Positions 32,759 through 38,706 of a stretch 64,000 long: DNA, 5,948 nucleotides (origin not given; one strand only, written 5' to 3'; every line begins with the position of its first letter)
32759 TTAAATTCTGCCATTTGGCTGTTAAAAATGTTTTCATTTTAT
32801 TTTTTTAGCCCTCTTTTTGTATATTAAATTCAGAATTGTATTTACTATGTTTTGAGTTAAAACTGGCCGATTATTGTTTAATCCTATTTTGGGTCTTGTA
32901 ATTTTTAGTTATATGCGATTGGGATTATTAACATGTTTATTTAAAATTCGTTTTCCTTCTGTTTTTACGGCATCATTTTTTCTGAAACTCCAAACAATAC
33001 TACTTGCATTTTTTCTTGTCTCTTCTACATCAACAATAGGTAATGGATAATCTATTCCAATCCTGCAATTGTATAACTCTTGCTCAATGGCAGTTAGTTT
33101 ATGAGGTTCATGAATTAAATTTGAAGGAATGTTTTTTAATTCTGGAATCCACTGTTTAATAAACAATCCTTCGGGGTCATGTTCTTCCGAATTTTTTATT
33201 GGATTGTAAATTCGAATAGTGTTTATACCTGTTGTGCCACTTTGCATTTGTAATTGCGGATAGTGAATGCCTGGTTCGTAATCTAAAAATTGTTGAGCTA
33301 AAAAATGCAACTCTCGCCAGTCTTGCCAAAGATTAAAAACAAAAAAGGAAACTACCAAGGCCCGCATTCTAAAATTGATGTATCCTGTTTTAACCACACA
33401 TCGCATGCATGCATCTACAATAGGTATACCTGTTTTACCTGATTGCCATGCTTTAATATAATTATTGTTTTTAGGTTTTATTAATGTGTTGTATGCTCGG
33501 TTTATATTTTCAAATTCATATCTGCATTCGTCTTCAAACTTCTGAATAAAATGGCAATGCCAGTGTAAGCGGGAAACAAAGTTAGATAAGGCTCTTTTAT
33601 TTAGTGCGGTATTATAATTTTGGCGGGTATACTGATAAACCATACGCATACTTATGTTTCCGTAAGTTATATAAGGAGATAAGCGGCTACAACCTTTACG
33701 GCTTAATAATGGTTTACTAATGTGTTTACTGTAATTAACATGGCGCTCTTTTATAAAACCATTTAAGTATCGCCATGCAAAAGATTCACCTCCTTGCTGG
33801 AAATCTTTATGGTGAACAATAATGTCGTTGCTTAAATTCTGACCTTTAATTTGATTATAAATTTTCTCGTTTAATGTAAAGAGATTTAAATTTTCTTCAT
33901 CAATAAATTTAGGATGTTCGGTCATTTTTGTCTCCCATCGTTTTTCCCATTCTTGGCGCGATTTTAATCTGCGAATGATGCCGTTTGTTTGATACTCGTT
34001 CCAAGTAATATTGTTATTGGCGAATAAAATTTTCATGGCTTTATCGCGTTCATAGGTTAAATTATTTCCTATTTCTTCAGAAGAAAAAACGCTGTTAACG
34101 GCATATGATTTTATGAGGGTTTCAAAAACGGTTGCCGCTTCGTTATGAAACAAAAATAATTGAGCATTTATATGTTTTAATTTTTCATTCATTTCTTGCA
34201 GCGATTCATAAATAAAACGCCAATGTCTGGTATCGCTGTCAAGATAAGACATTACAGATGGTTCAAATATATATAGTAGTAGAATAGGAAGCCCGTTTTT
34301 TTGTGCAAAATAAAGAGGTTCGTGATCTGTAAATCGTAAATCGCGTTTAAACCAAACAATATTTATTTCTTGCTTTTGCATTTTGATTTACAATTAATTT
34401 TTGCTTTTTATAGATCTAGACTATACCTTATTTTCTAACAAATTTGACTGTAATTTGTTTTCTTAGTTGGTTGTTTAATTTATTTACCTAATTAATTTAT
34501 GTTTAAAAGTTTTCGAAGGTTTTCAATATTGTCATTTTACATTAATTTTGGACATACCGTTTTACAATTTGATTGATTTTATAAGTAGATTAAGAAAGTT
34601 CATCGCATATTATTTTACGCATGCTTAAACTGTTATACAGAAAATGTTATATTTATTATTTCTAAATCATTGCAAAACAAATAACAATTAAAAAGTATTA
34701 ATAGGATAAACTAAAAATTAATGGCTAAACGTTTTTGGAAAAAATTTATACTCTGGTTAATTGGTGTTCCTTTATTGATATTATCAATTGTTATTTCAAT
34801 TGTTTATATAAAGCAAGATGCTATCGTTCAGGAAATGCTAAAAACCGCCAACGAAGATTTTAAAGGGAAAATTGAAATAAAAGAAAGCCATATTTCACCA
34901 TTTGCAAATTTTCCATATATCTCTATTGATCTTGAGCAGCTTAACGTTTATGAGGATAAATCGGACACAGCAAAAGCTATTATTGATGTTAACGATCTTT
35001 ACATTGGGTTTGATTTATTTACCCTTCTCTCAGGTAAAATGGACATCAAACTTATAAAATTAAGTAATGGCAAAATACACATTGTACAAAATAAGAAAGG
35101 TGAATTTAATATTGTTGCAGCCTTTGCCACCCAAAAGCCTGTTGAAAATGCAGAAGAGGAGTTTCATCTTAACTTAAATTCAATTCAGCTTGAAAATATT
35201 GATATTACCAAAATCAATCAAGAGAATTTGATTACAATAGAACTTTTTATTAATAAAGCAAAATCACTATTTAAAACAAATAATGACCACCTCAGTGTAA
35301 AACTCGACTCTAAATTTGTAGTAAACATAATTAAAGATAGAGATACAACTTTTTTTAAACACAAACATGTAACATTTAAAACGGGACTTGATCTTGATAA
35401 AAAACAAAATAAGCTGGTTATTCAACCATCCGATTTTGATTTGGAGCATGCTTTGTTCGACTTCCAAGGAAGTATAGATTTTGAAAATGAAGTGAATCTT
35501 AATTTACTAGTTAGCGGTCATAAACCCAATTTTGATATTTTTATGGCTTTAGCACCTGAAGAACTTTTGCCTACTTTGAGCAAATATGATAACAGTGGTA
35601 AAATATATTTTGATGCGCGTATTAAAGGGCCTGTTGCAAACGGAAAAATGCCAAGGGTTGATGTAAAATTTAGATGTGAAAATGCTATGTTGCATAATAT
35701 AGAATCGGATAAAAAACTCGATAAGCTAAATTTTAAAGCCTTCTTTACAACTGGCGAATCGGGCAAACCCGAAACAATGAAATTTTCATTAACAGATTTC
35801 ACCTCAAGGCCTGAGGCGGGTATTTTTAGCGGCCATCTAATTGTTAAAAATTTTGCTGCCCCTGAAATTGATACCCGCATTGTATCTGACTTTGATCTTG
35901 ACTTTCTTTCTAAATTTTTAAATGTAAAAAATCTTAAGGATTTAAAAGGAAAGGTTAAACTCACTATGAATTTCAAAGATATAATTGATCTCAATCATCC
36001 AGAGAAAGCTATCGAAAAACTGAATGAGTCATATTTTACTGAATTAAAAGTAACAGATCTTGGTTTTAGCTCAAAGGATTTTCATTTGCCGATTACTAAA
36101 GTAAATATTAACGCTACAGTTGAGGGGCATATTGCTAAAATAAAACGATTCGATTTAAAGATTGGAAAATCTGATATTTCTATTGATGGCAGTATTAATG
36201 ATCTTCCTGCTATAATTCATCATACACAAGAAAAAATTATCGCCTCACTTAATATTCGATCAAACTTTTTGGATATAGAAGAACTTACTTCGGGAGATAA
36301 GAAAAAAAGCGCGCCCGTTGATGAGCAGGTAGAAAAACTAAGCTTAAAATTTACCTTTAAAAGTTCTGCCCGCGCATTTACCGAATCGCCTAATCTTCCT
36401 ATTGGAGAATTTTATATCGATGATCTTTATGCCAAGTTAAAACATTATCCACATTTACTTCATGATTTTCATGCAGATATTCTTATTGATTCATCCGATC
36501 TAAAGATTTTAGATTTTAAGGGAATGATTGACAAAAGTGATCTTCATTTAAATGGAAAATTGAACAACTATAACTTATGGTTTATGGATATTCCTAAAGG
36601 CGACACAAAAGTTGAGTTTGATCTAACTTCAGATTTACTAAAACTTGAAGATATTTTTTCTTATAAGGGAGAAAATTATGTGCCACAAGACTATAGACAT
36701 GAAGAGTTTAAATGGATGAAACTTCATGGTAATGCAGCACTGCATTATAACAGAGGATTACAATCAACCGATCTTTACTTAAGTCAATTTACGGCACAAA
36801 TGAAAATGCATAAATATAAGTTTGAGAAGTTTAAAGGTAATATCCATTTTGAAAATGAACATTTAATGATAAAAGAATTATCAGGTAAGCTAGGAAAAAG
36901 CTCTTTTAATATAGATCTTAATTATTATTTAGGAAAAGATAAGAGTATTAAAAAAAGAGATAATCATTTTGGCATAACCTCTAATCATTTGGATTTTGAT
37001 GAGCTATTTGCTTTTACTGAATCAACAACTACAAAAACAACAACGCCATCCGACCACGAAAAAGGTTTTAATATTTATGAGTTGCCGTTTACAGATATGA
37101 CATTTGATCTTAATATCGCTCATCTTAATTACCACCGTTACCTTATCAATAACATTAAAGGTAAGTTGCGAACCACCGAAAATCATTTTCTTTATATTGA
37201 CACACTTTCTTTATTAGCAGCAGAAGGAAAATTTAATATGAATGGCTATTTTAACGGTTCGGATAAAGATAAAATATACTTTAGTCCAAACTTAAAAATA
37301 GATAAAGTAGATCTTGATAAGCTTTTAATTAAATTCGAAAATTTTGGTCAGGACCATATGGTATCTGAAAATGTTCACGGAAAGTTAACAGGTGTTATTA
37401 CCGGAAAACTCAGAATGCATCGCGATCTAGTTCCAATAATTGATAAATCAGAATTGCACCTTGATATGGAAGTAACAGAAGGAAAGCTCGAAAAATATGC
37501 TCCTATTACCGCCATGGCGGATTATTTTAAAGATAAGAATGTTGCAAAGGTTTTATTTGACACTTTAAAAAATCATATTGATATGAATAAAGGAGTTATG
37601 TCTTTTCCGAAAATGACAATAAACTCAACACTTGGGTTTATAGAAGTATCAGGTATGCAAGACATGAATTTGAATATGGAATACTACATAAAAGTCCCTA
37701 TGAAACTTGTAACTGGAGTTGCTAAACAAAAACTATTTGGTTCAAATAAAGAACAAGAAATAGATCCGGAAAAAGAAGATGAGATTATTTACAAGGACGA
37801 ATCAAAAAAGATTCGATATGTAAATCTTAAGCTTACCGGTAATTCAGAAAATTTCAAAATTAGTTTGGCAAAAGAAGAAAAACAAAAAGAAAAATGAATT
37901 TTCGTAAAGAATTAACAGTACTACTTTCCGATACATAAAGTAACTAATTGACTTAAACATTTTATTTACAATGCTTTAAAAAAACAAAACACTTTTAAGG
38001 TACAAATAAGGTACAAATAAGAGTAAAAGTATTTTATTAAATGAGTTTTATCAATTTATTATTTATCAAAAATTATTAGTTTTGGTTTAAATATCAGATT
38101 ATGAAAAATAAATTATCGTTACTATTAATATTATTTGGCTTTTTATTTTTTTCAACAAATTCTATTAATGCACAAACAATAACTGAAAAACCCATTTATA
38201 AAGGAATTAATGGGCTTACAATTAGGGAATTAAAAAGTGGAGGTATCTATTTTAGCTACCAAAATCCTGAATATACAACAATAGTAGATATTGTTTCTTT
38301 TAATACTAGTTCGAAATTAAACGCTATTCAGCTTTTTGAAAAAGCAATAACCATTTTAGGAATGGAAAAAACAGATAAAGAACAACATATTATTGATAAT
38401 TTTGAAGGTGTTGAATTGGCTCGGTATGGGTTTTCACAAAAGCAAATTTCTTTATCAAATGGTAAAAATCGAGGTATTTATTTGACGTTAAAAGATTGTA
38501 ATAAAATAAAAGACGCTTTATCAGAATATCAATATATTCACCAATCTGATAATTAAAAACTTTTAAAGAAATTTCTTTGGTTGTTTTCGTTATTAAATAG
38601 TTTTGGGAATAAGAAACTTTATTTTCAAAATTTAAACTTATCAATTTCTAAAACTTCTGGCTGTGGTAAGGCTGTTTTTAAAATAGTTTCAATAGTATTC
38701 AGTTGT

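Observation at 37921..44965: Candidate Bacteroidota phage satellite: 7-kb int/xis/helicase/ori/primase/TerS-like element at mnmE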

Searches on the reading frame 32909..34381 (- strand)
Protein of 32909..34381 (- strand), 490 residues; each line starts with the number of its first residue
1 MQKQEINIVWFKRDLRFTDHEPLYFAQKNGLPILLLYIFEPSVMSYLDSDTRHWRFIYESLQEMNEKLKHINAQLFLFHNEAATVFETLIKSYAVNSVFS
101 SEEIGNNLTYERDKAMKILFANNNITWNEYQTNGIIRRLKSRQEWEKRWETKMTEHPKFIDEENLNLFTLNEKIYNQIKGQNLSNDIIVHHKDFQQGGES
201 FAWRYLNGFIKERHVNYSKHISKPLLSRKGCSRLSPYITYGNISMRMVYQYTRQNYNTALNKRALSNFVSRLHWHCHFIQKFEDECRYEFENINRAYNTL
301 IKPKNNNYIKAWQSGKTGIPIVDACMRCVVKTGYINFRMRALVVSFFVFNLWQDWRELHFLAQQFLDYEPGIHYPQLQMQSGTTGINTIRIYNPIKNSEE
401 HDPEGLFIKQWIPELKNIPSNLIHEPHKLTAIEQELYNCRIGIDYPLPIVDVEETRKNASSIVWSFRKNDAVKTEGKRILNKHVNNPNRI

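Call 96: search_protein_families(library=pfam, proteins=[window:32909-34381:-], max_evalue=0.00001)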
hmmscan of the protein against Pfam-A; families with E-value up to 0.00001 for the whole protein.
window:32909-34381:- (490 aa): 2 families
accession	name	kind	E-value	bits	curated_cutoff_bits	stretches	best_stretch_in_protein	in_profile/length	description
PF03441.19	FAD_binding_7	-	1.2e-63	214.6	27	1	268-462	1-200/203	FAD binding domain of DNA photolyase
PF00875.24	DNA_photolyase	-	8.3e-22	78.3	26.6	1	8-133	2-126/164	DNA photolyase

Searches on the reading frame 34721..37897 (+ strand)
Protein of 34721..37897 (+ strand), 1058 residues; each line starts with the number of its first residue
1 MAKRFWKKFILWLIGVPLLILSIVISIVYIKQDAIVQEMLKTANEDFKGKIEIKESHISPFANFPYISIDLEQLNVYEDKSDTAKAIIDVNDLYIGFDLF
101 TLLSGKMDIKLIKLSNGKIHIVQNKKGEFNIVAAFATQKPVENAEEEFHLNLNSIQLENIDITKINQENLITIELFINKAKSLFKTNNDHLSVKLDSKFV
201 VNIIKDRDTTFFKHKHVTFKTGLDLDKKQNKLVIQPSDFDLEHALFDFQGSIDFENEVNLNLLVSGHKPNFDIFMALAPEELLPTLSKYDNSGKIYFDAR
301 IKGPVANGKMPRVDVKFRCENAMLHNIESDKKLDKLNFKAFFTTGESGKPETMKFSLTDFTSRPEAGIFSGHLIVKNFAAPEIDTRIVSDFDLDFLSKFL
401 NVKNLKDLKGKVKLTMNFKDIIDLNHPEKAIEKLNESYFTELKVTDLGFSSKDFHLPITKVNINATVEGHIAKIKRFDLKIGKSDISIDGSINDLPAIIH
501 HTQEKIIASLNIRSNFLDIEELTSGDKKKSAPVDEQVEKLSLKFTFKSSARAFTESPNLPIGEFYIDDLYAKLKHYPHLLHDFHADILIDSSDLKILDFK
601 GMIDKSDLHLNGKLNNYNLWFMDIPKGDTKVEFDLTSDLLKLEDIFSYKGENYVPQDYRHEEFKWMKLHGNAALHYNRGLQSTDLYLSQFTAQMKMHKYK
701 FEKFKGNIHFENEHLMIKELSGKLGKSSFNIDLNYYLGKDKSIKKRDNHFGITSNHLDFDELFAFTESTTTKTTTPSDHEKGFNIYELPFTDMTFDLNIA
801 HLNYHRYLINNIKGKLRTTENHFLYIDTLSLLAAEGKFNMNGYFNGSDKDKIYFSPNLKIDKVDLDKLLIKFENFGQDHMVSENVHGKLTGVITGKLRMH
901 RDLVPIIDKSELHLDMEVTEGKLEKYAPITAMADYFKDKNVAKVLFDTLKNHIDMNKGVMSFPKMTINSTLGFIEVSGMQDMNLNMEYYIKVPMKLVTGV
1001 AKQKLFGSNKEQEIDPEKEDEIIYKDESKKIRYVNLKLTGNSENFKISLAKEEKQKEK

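Call 96: search_protein_families(library=pfam, proteins=[window:34721-37897:+], max_evalue=0.00001)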
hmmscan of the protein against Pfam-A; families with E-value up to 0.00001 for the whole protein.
window:34721-37897:+ (1058 aa): 2 families
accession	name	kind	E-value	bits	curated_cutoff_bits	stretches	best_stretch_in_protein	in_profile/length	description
PF05359.17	DUF748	-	2.3e-09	36.4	50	1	4-163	12-165/1037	Domain of Unknown Function (DUF748)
PF05170.20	AsmA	-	6.8e-07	28.9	29.8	1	17-166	21-173/607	AsmA family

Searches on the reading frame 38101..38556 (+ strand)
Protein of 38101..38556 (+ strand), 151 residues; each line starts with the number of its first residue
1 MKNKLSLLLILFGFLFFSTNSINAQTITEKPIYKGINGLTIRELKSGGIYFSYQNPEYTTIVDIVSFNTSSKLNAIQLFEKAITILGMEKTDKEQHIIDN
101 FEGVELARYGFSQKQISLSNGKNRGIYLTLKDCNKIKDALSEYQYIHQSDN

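Call 7: search_protein_families(library=pfam, proteins=[window:38101-38556:+], max_evalue=0.1)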
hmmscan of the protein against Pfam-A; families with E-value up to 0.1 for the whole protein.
window:38101-38556:+ (151 aa): 0 families

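Call 8: search_protein_families(library=phrogs, proteins=[window:38101-38556:+], max_evalue=0.1)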
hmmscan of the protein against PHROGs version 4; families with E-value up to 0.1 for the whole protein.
window:38101-38556:+ (151 aa): 1 family
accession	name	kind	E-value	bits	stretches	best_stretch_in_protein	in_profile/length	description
phrog_7437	-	unknown function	0.0013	19.9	1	11-105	7-103/141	-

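Call 9: search_protein_families(library=ncbifam, proteins=[window:38101-38556:+], max_evalue=0.1)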
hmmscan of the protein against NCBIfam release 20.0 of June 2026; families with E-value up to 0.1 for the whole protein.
window:38101-38556:+ (151 aa): 0 families

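Call 81: search_protein_families(library=padloc, proteins=[window:38101-38556:+], max_evalue=0.01)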
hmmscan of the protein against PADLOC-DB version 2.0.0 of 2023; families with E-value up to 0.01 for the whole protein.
window:38101-38556:+ (151 aa): 0 families
